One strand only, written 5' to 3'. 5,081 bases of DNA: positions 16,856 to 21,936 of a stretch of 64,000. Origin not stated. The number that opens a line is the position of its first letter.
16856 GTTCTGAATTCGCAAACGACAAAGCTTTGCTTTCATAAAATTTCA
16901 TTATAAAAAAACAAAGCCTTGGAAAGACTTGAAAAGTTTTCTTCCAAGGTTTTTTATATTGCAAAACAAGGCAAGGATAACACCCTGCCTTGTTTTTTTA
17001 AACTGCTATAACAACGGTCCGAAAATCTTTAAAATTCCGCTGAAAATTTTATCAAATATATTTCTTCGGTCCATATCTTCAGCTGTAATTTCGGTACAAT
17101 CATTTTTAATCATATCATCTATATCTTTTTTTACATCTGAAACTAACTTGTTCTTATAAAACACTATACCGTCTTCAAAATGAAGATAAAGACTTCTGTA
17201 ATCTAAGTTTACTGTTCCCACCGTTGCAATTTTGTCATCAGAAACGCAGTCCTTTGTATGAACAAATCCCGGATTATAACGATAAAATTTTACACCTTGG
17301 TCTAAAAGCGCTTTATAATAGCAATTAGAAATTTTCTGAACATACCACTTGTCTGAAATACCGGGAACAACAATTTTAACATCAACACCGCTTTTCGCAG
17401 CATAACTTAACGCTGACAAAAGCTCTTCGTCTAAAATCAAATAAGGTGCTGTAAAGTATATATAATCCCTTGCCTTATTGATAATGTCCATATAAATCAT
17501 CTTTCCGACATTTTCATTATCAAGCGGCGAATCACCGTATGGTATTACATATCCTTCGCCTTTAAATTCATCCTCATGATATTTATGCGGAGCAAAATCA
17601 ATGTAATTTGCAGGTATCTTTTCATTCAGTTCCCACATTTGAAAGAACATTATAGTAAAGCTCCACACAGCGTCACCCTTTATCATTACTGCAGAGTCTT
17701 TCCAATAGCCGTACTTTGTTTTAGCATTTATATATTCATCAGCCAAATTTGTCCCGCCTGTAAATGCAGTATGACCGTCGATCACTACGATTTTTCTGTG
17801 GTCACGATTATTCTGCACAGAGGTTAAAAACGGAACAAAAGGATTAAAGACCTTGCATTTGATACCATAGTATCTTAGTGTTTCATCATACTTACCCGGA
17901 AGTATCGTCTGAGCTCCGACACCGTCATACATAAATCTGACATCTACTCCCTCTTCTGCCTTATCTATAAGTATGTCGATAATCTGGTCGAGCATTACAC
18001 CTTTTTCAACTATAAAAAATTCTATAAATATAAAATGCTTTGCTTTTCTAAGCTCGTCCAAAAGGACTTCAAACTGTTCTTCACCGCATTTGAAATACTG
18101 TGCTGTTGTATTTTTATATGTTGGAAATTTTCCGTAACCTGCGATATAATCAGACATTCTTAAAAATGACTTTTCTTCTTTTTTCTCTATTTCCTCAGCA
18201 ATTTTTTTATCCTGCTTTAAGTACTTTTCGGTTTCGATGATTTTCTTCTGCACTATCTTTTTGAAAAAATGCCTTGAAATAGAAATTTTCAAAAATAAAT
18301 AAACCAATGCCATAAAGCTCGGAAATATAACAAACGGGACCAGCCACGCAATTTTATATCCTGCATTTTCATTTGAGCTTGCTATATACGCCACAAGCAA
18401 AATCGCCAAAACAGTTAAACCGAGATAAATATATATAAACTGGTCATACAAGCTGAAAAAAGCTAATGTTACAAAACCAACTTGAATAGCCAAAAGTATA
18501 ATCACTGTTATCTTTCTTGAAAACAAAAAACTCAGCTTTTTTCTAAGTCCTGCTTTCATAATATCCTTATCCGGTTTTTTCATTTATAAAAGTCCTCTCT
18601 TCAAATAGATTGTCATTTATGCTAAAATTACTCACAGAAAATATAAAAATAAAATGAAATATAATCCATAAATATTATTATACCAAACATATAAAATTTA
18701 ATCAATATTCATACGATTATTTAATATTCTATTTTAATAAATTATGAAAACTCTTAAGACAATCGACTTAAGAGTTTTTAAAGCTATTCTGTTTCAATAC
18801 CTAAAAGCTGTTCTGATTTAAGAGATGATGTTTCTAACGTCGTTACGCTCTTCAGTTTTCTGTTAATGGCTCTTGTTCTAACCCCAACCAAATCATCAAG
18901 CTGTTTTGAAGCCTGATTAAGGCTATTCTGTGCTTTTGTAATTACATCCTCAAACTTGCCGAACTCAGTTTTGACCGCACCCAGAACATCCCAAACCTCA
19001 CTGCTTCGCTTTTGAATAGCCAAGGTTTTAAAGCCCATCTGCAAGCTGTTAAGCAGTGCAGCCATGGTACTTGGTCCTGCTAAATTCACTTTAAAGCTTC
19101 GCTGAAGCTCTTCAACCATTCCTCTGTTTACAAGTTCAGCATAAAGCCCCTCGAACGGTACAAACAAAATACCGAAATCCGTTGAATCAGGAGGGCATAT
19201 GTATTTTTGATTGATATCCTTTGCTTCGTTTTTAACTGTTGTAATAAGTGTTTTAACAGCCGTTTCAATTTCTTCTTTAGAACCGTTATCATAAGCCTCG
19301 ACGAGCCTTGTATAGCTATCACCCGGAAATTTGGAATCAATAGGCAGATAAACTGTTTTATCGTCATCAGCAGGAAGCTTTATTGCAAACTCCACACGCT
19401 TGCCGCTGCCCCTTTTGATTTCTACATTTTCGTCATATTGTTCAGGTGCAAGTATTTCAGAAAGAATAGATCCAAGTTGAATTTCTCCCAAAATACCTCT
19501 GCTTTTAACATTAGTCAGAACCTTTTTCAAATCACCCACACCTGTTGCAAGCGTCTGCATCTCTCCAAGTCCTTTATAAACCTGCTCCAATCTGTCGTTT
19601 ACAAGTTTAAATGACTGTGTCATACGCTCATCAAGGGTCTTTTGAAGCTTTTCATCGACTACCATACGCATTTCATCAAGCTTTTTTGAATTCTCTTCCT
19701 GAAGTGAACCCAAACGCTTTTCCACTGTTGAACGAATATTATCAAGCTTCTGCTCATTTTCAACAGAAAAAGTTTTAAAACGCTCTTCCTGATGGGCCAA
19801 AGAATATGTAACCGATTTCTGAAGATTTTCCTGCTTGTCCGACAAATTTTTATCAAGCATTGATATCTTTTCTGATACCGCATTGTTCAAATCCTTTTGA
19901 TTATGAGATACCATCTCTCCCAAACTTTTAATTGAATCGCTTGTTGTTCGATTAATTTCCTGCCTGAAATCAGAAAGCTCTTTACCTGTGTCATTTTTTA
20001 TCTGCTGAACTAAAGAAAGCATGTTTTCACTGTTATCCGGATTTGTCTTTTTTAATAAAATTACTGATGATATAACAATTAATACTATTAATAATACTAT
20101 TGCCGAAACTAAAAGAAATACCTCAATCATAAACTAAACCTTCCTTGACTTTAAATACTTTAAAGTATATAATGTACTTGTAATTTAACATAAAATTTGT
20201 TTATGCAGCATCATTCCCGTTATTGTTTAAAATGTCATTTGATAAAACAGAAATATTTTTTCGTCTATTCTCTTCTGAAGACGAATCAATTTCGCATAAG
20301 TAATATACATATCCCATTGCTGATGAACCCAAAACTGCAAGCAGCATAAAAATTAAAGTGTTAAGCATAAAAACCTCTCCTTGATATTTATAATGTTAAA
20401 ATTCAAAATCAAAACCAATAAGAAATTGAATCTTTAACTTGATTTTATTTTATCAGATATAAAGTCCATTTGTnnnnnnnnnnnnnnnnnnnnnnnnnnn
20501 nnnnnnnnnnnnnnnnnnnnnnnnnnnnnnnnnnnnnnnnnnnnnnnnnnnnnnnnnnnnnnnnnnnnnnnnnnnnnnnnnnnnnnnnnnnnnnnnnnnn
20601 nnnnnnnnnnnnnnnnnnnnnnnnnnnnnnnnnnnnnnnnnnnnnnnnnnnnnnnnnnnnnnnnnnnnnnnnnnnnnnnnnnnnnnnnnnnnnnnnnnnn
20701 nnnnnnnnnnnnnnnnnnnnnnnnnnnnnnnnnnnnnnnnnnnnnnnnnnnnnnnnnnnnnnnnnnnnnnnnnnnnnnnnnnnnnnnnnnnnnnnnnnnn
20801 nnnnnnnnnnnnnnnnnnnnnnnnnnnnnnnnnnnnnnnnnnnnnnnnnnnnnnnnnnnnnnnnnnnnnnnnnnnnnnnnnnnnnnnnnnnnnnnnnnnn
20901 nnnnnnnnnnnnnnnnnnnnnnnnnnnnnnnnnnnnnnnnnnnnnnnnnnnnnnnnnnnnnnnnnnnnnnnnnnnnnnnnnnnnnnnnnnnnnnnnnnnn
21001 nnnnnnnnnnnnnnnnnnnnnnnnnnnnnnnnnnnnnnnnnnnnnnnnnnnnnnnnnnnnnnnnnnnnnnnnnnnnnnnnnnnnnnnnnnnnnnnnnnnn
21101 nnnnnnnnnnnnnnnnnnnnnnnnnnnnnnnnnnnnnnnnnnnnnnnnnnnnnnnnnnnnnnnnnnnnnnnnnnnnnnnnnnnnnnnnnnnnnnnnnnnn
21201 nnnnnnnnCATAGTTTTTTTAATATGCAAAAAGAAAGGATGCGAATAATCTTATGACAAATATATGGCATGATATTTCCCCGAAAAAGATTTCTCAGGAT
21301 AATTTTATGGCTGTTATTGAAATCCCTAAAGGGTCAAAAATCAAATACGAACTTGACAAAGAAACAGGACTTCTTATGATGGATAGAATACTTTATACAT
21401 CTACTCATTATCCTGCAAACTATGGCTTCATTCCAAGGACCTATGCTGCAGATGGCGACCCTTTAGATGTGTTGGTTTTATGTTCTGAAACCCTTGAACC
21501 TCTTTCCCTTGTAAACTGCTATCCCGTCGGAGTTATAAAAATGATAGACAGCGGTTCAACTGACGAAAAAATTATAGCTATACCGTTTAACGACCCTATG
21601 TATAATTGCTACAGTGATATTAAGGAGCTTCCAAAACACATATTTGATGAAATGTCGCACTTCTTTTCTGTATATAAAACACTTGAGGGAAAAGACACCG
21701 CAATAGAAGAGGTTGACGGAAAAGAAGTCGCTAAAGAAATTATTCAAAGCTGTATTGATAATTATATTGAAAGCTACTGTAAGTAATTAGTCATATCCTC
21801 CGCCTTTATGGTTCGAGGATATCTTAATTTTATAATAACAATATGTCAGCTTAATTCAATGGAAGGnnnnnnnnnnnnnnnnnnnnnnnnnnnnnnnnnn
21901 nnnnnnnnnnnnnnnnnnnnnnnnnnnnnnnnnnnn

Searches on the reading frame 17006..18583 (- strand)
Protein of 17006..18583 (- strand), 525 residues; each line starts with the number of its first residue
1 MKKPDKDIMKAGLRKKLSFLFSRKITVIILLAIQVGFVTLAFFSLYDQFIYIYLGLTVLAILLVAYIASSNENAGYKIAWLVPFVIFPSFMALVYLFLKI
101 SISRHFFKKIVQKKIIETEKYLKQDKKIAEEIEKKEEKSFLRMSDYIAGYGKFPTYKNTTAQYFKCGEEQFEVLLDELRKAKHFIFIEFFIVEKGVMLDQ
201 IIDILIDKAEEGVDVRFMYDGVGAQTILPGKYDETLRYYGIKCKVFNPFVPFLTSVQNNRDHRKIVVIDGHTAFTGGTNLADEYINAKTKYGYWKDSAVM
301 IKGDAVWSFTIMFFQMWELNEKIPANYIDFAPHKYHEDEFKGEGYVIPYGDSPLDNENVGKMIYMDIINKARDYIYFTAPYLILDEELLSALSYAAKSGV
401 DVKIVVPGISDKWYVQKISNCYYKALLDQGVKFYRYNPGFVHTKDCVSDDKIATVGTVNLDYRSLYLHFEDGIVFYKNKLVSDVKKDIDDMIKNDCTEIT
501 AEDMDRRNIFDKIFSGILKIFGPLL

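Call 21: search_protein_families(library=pfam, proteins=[window:17006-18583:-], max_evalue=0.01)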
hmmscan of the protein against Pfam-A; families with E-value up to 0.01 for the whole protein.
window:17006-18583:- (525 aa): 3 families
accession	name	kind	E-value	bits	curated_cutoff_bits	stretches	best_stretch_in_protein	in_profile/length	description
PF13091.12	PLDc_2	-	2e-38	131.6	27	2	365-491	2-131/132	PLD-like domain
PF00614.28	PLDc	-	4.2e-14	52.3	21.9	2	258-284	2-28/28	Phospholipase D Active site motif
PF13396.11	PLDc_N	-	0.002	18.5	23.3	1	58-98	1-40/42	Phospholipase_D-nuclease N-terminal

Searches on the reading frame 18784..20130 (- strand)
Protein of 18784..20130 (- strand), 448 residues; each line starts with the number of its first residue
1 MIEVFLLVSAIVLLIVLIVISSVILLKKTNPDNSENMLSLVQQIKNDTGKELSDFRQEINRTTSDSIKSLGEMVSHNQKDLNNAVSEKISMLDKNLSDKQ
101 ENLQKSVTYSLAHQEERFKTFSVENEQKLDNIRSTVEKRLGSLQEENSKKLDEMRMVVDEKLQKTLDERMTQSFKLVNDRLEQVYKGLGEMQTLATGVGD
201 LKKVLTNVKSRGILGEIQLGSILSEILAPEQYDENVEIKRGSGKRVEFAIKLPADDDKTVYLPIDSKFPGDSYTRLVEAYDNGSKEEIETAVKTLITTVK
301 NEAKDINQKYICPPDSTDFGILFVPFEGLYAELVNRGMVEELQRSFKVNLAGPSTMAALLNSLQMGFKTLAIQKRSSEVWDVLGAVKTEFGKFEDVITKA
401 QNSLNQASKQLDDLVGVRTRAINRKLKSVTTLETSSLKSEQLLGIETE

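Call 21: search_protein_families(library=pfam, proteins=[window:18784-20130:-], max_evalue=0.01)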
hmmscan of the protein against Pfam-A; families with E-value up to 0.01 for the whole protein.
window:18784-20130:- (448 aa): 4 families
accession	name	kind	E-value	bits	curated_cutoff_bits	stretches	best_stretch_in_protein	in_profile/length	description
PF02646.22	RmuC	-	5.7e-75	252.6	26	1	149-436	1-288/291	RmuC family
PF09731.14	Mitofilin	-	1.3e-05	24.8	27.4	1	32-172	236-374/614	Mitochondrial inner membrane protein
PF01442.23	Apolipoprotein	-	0.0018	18.4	90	1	44-190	27-161/190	Apolipoprotein A1/A4/E domain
PF02601.20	Exonuc_VII_L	-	0.0099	15.8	35.9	0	67-194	142-272/315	Exonuclease VII, large subunit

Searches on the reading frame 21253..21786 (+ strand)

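Call 21: search_protein_families(library=pfam, proteins=[window:21253-21786:+], max_evalue=0.01)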
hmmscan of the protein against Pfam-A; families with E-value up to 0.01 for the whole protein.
window:21253-21786:+ (177 aa): 2 families
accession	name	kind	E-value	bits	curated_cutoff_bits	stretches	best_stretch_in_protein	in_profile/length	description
PF00719.24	Pyrophosphatase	-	4.5e-62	208.8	23.5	1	20-171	1-152/153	Inorganic pyrophosphatase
PF18823.6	InPase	-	0.0035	17.6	26.8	1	51-87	43-79/135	Inorganic Pyrophosphatase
